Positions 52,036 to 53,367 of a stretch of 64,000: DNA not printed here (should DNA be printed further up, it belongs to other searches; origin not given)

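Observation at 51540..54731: AT-rich islet with an overlapping DUF262 plus HEPN two-gene module behind a membrane protein and a 41-bp tandem hairpin array: candidate novel defense or abortive-infection system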

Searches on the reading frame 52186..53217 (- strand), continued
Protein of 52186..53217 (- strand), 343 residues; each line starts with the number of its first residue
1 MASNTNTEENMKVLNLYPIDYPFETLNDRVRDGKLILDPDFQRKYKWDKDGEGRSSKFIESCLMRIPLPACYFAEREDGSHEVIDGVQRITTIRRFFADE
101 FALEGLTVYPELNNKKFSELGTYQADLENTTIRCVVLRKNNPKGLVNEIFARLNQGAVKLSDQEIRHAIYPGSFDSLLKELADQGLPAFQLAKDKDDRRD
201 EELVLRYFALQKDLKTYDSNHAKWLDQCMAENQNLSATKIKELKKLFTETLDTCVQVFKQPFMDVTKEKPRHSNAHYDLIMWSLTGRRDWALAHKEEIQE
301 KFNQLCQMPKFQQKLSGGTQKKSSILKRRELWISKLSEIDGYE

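Call 45: search_protein_families(library=padloc, proteins=[L092:2459-3511:+, L092:3512-4054:+, L093:2441-3502:+, L093:3506-4141:+, L094:52-1173:+, L094:1180-1755:+, L095:2390-3520:+, L095:3522-4226:+, L085:8022-8612:+, L087:8029-8637:+], max_evalue=0.01)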
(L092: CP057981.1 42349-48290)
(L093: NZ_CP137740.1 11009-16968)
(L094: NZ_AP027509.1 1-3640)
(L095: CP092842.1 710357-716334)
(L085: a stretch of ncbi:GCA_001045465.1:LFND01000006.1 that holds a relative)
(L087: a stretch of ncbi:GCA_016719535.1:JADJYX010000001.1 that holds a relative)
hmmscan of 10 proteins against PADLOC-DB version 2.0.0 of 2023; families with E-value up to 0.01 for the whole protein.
L092:2459-3511:+ (350 aa): 23 families
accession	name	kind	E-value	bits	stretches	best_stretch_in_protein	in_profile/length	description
PDLC03877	NsnA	-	2.6e-68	229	1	7-345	36-379/385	-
PDLC04027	PD-T4-2_A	-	4e-42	142.6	1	37-345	54-361/363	-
PDLC03418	REase_II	-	5.8e-13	46.7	1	29-190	27-165/372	Type II restriction enzyme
PDLC04151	HEC-05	-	9.5e-11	39.1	1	23-67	27-71/600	-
PDLC04150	HEC-05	-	5.7e-08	30.1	1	25-75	11-62/583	-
PDLC04709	PDC-M55C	-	1.2e-07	28.8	1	13-74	6-67/554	-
PDLC04157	HEC-06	-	1.6e-07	28.3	1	25-95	12-90/558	-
PDLC02792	SspE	-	4.7e-07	26.5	1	35-63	23-51/771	SspE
PDLC04154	HEC-06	-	3e-06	24.2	1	32-90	20-85/569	-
PDLC04155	HEC-06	-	3.5e-05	20.5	1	29-91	14-84/562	-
PDLC02687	Orf5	-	0.00014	18.7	1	32-90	14-79/543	Orf5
PDLC02783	SspE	-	0.00018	17.9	1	20-63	11-52/793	SspE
PDLC02686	Orf5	-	0.00023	17.8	1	31-89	16-88/566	Orf5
PDLC02695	Orf5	-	0.00028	17.4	0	17-57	3-41/601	Orf5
PDLC04036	PD-T4-4_B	-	0.00029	18.8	1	119-202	16-99/203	-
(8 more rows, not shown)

L092:3512-4054:+ (180 aa): 0 families

L093:2441-3502:+ (353 aa): 13 families
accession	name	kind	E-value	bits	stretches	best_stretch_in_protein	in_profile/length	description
PDLC03877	NsnA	-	1.4e-62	210.2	1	12-346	41-377/385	-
PDLC04027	PD-T4-2_A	-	8.1e-37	125.1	1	44-340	55-353/363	-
PDLC03418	REase_II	-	6.2e-12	43.3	1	40-180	31-164/372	Type II restriction enzyme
PDLC02792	SspE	-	8.2e-07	25.7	1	39-69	21-51/771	SspE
PDLC04154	HEC-06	-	1.5e-06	25.2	1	37-100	19-89/569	-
PDLC04155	HEC-06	-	1.1e-05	22.2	1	39-146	18-132/562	-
PDLC02786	SspE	-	6.2e-05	19.5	0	38-69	20-51/766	SspE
PDLC04151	HEC-05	-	8.5e-05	19.5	1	38-71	36-69/600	-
PDLC02690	Orf5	-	9e-05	19.5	1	39-100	6-76/531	Orf5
PDLC02687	Orf5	-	0.00011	19.2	1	39-101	15-84/543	Orf5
PDLC04157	HEC-06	-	0.00017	18.3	1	38-101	19-90/558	-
PDLC04709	PDC-M55C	-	0.00089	16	1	39-76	26-63/554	-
PDLC02790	SspE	-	0.0042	13.2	0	41-66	15-40/776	SspE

L093:3506-4141:+ (211 aa): 0 families

L094:52-1173:+ (373 aa): 9 families
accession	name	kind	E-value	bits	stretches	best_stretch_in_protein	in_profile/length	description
PDLC03877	NsnA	-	1.2e-64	217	1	24-366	43-377/385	-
PDLC04027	PD-T4-2_A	-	4.3e-50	168.8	1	37-363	43-356/363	-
PDLC03418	REase_II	-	2e-14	51.5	1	38-194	25-163/372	Type II restriction enzyme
PDLC04151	HEC-05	-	6.2e-10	36.4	1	31-107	25-98/600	-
PDLC04150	HEC-05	-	1.8e-08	31.7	1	31-96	7-72/583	-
PDLC04155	HEC-06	-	0.00075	16.1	1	43-100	18-83/562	-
PDLC04157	HEC-06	-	0.0015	15.2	1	34-139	11-124/558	-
PDLC04709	PDC-M55C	-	0.0017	15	0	37-86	20-69/554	-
PDLC02792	SspE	-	0.0028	14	0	46-73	24-51/771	SspE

L094:1180-1755:+ (191 aa): 1 family
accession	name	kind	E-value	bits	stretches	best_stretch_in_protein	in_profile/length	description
PDLC04028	PD-T4-2_B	-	0.00044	18.3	1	16-134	10-131/168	-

L095:2390-3520:+ (376 aa): 11 families
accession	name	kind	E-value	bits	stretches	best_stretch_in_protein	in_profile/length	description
PDLC03877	NsnA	-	6.8e-83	277.1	1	32-358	42-375/385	-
PDLC04027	PD-T4-2_A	-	1.5e-46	157.2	1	51-356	48-355/363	-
PDLC03418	REase_II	-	1.2e-12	45.7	1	52-191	29-161/372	Type II restriction enzyme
PDLC04151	HEC-05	-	3.7e-06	23.9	0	95-111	111-127/600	-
PDLC04150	HEC-05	-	4.7e-06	23.7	1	59-96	25-62/583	-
PDLC04154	HEC-06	-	2.6e-05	21.1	1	93-111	68-86/569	-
PDLC02792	SspE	-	4.8e-05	19.9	0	94-119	87-112/771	SspE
PDLC02786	SspE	-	0.0012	15.3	1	95-199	83-188/766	SspE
PDLC02687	Orf5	-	0.0015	15.3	0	94-111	63-80/543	Orf5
PDLC04155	HEC-06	-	0.0019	14.8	0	94-111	66-84/562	-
PDLC04157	HEC-06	-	0.0028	14.3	0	94-112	69-87/558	-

L095:3522-4226:+ (234 aa): 0 families

L085:8022-8612:+ (196 aa): 0 families

L087:8029-8637:+ (202 aa): 0 families

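Call 46: search_protein_families(library=pfam, proteins=[L092:3512-4054:+, L093:3506-4141:+, L094:1180-1755:+, L095:3522-4226:+, L085:8022-8612:+, L087:8029-8637:+, L089:8013-8648:+], max_evalue=0.01)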
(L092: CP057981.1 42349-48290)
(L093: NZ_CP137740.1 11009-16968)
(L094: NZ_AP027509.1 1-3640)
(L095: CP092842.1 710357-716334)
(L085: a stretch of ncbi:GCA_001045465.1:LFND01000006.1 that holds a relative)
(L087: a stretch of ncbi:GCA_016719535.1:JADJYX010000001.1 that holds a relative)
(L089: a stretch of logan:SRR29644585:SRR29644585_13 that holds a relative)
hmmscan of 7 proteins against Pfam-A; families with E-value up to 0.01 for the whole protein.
L092:3512-4054:+ (180 aa): 1 family
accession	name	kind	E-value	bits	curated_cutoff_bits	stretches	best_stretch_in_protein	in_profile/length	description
PF18735.6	HEPN_RiboL-PSP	-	1.4e-13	51.7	28.4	1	8-179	5-189/191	RiboL-PSP-HEPN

L093:3506-4141:+ (211 aa): 2 families
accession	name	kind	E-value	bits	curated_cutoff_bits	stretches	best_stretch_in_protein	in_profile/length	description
PF18737.6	HEPN_MAE_28990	-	6.2e-11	43.3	26.8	1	6-206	7-211/211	MAE_28990/MAE_18760-like HEPN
PF18735.6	HEPN_RiboL-PSP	-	1.6e-08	35.1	28.4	1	10-183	5-175/191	RiboL-PSP-HEPN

L094:1180-1755:+ (191 aa): 3 families
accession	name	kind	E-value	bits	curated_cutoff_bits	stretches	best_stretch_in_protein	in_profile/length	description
PF18735.6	HEPN_RiboL-PSP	-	5.3e-18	66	28.4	1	10-160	3-188/191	RiboL-PSP-HEPN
PF18739.6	HEPN_Apea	-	0.004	18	24.4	1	52-156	24-124/136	Apea-like HEPN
PF18730.6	HEPN_Cthe2314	-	0.0052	17.2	27.1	0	67-152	62-142/174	Cthe_2314-like HEPN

L095:3522-4226:+ (234 aa): 2 families
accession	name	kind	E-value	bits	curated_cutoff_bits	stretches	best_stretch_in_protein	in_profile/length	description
PF18735.6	HEPN_RiboL-PSP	-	4.4e-16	59.8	28.4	1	36-217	23-190/191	RiboL-PSP-HEPN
PF18737.6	HEPN_MAE_28990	-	2.6e-07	31.5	26.8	1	167-201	152-187/211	MAE_28990/MAE_18760-like HEPN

L085:8022-8612:+ (196 aa): 2 families
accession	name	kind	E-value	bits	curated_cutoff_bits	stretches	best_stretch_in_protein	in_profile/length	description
PF18735.6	HEPN_RiboL-PSP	-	2.6e-21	76.8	28.4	1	20-193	6-190/191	RiboL-PSP-HEPN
PF18737.6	HEPN_MAE_28990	-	6e-06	27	26.8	1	22-192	15-202/211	MAE_28990/MAE_18760-like HEPN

L087:8029-8637:+ (202 aa): 1 family
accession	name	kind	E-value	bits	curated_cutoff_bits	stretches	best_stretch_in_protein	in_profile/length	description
PF18735.6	HEPN_RiboL-PSP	-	1.1e-18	68.3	28.4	1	40-192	23-186/191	RiboL-PSP-HEPN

L089:8013-8648:+ (211 aa): 2 families
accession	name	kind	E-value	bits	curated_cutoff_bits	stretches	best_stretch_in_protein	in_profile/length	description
PF18735.6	HEPN_RiboL-PSP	-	1.2e-13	51.8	28.4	1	31-200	22-191/191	RiboL-PSP-HEPN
PF18739.6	HEPN_Apea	-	0.004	18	24.4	1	94-185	30-116/136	Apea-like HEPN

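Call 49: search_protein_families(library=padloc, proteins=[L096:3916-5070:+, L096:5051-5686:+], max_evalue=0.001)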
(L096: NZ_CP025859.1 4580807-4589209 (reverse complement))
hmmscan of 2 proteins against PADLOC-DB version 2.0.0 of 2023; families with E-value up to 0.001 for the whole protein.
L096:3916-5070:+ (384 aa): 9 families
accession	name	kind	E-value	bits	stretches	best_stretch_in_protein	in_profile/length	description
PDLC03877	NsnA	-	1.2e-65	220.2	1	15-379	23-380/385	-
PDLC04027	PD-T4-2_A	-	1.8e-55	186.5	1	22-377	18-360/363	-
PDLC03418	REase_II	-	1.1e-11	42.5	1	48-202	25-161/372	Type II restriction enzyme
PDLC04151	HEC-05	-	1.2e-07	28.8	1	41-112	25-89/600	-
PDLC04150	HEC-05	-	4.6e-07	27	1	47-102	13-68/583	-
PDLC04155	HEC-06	-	0.00015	18.4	0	50-111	15-84/562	-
PDLC04157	HEC-06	-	0.00019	18.2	0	43-171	10-145/558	-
PDLC04154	HEC-06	-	0.00046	17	0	43-112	13-87/569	-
PDLC04709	PDC-M55C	-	0.00055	16.7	0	46-96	19-69/554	-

L096:5051-5686:+ (211 aa): 1 family
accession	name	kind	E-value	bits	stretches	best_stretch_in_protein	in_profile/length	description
PDLC04028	PD-T4-2_B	-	1.4e-08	33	1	19-148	9-145/168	-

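Call 58: search_solved_structures(query=A4, max_evalue=0.01)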
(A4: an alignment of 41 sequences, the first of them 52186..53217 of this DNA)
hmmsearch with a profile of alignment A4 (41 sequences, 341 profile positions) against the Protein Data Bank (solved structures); distinct sequences matched with E-value up to 0.01: 0.

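Call 76: predict_structure(alignment_id=A4)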
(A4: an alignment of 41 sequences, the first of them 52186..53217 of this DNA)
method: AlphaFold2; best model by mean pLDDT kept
length: 343 residues; sequences in the alignment: 41
mean_pLDDT: 82.9   pTM: 0.68
mean pLDDT of the five models: 82.9, 82.6, 81.8, 80.5, 80.1
residues with pLDDT >= 90: 164; 70-90: 113; 50-70: 51; < 50: 15
segments of 3 or more residues with pLDDT < 50: 1-14
pLDDT, mean of each block of 10 residues (from residue 1): 39 63 94 82 58 88 88 82 85 94 94 97 94 83 67 62 80 90 66 63 93 86 90 95 96 91 76 88 95 96 91 70 91 95 82
secondary structure, 60 per line:
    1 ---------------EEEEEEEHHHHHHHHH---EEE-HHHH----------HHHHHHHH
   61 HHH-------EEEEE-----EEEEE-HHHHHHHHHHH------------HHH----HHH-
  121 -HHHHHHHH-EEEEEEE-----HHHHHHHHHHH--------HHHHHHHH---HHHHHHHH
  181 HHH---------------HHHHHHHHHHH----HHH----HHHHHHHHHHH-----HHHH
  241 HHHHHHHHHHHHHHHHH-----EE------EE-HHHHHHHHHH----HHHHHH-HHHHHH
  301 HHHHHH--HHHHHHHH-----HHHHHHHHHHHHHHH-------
elements in order: E16-22 H23-31 E35-37 H39-42 H53-63 E71-75 E81-85 H87-97 H122-129 E131-137 H143-153 H162-169 H173-183 H199-209 H221-231 H237-257 H274-283 H288-293 H295-306 H309-316 H322-336

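Call 79: find_related_loci(query=A4, collection=metagenome_contigs, flank=4000)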
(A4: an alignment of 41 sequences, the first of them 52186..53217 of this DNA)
Query A4 (343 aa) in metagenome_contigs; peptide patterns used: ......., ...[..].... (x = any residue, [..] = any of these).
600 stretches matched a pattern (row limit reached: there are more); 185 encode a relative of the query (tblastn E <= 1e-3); the best 80 are kept; 80 distinct loci.
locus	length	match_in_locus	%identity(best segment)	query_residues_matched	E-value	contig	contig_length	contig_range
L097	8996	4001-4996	62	14-341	1e-139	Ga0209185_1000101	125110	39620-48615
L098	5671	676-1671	61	14-341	4e-139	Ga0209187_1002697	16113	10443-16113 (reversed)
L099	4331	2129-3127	64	12-340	2e-141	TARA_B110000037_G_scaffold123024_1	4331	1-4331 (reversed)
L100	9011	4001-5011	63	6-340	1e-137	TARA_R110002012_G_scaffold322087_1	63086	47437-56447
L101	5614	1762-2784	61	5-341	1e-131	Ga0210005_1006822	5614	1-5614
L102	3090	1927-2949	61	5-341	3e-136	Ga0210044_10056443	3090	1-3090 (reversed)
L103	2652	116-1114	61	12-340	5e-137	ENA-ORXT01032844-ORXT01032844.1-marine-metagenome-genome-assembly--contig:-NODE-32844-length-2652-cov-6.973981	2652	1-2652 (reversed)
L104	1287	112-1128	61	12-341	9e-143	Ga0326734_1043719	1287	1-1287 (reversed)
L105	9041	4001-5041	60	7-341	2e-130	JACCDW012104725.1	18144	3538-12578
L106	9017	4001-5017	61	5-339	1e-129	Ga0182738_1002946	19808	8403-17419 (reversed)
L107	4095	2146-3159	61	12-340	1e-131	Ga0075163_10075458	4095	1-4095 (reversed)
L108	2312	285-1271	62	8-332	3e-136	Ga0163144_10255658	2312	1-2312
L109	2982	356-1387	58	6-340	3e-133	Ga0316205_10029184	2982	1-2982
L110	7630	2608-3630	58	6-339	4e-126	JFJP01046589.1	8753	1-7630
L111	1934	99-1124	59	9-341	1e-134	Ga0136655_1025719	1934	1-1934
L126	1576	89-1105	58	12-341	7e-131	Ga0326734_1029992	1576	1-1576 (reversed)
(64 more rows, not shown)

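Call 80: find_related_loci(query=A4, collection=viral_contigs, flank=6000)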
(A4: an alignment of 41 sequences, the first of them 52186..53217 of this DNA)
Query A4 (343 aa) in viral_contigs; peptide patterns used: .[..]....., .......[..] (x = any residue, [..] = any of these).
205 stretches matched a pattern; 112 encode a relative of the query (tblastn E <= 1e-3); the best 80 are kept; 79 distinct loci.
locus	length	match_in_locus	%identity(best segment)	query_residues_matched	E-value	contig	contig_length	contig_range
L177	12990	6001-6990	54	12-332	8e-114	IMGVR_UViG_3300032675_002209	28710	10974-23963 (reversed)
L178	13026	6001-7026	52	12-341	1e-106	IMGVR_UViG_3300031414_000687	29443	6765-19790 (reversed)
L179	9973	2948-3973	52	12-341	1e-106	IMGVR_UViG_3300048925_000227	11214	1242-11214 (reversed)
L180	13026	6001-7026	52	12-341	4e-106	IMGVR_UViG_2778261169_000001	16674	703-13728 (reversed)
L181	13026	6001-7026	52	12-341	4e-106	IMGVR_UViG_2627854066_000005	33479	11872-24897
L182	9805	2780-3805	52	12-341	4e-106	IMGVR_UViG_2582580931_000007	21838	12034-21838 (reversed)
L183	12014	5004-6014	51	12-339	3e-103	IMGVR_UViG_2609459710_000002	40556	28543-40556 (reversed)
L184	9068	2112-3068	30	20-328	3e-43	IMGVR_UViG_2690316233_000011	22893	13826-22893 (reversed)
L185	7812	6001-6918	31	32-328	4e-36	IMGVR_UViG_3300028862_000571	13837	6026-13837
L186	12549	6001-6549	41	32-211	1e-35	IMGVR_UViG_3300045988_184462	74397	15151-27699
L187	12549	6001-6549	41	32-211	1e-35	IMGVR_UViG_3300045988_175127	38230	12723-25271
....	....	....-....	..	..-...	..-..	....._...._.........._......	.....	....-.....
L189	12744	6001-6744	33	20-246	3e-33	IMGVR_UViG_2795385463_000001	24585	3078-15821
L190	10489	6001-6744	33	20-246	1e-32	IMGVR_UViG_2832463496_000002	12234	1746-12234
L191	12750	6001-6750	33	20-246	8e-32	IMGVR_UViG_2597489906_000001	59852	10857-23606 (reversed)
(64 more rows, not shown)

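Call 88: search_protein_families(library=padloc, alignment_id=A5, max_evalue=0.00001)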
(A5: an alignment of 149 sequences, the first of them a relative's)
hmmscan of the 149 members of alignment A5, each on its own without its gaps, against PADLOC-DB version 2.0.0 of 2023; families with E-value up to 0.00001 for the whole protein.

A. member 1, L097:607-3783:- (1059 aa): 51 families (the best 25 are shown)
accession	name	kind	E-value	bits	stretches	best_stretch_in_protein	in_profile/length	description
PDLC00114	GajB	-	1.5e-73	246.4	2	230-738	173-629/635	UrvD helicase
PDLC03802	RTasHel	-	1.7e-69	233.4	2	24-475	6-361/675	DRT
PDLC00117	GajB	-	6.2e-67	224.4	3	215-540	161-471/604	UrvD helicase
PDLC00132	GajB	-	1.1e-58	197.3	2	229-722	171-603/625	UrvD helicase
PDLC00127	GajB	-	7.6e-46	154.8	3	202-357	130-287/594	UrvD helicase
PDLC00130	GajB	-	3.5e-42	142.4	3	235-416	168-350/589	UrvD helicase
PDLC00107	GajB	-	7.2e-42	141.8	3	236-450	179-374/587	UrvD helicase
PDLC00119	GajB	-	3.3e-41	139.9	2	34-354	13-295/565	UrvD helicase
PDLC00103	GajB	-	1.4e-38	131.3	2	201-480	137-407/612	UrvD helicase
PDLC00110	GajB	-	1.5e-32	111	2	188-465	182-464/725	UrvD helicase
PDLC00123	GajB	-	6.9e-32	108.7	3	268-470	171-352/540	UrvD helicase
PDLC00121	GajB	-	2e-31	107.2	2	231-472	162-382/565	UrvD helicase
PDLC00122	GajB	-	8.4e-30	102.1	2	264-469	153-337/502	UrvD helicase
PDLC00138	GajB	-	2.6e-29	100.4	2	271-446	219-377/581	UrvD helicase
PDLC00104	GajB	-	2.7e-28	97.1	3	259-353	152-243/574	UrvD helicase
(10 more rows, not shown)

B. families by the number of members that match (of 149 scanned): 224 families (the first 25 are shown)
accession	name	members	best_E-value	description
PDLC03339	MTase_II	2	2.9e-182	Type II methyltransferase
PDLC03229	MTase_II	2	6.4e-90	Type II methyltransferase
PDLC03354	MTase_II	2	2.5e-50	Type II methyltransferase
PDLC03300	MTase_II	2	2.3e-46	Type II methyltransferase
PDLC03371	MTase_II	2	3e-45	Type II methyltransferase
PDLC03299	MTase_II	2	1.2e-41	Type II methyltransferase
PDLC03216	MTase_II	2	1e-31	Type II methyltransferase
PDLC03636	MTase_III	2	2.9e-30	Type III methyltransferase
PDLC03265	MTase_II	2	3e-29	Type II methyltransferase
PDLC04841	PDC-S04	2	7.9e-29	-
PDLC03738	oMTase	2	5.6e-28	orphan methyltransferase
PDLC03644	MTase_III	2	1.7e-27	Type III methyltransferase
PDLC03238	MTase_II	2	1.6e-25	Type II methyltransferase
PDLC03320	MTase_II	2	1e-24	Type II methyltransferase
PDLC04839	PDC-S04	2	6.6e-24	-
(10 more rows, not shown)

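Call 89: search_protein_families(library=pfam, alignment_id=A5, max_evalue=0.00001)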
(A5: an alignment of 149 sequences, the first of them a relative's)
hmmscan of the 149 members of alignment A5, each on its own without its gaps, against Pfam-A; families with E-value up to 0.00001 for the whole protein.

A. member 1, L097:607-3783:- (1059 aa): 5 families
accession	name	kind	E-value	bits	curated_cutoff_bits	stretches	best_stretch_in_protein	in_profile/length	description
PF00580.27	UvrD-helicase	-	1.8e-63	215.2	23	1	24-332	1-270/271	UvrD/REP helicase N-terminal domain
PF13361.12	UvrD_C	-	1e-34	121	25.6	1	339-721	1-349/350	UvrD-like helicase C-terminal domain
PF12705.13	PDDEXK_1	-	8.6e-28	98.4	22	1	789-1040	1-243/247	PD-(D/E)XK nuclease superfamily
PF13245.12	AAA_19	-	9.5e-20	71.6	25.1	1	28-317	1-133/134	AAA domain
PF13538.12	UvrD_C_2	-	4.4e-09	36.5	27.4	0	693-717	27-51/52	UvrD-like helicase C-terminal domain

B. families by the number of members that match (of 149 scanned): 150 families (the first 25 are shown)
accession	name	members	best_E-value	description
PF00805.28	Pentapeptide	2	2.3e-98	Pentapeptide repeats (8 copies)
PF01555.25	N6_N4_Mtase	2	1.6e-55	DNA methylase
PF13599.13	Pentapeptide_4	2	9.9e-36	Pentapeptide repeat region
PF00009.33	GTP_EFTU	2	2.9e-35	Elongation factor Tu GTP binding domain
PF13576.12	Pentapeptide_3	2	4e-28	Pentapeptide repeats (9 copies)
PF00589.27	Phage_integrase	2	5.6e-20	Phage integrase family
PF02661.23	Fic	2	9.5e-14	Fic/DOC family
PF03144.31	GTP_EFTU_D2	2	1e-11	Elongation factor Tu domain 2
PF05016.21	ParE_toxin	2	1.2e-11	ParE toxin of type II toxin-antitoxin system, parDE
PF00085.26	Thioredoxin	2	1.2e-07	Thioredoxin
PF03023.19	MurJ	2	2.7e-07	Lipid II flippase MurJ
PF25296.1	Decapeptide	2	1e-06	Decapeptide repeat region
PF00221.24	Lyase_aromatic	1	7.4e-193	Aromatic amino acid lyase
PF01425.27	Amidase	1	8.8e-156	Amidase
PF02965.22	Met_synt_B12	1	6.7e-124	Vitamin B12 dependent methionine synthase, activation domain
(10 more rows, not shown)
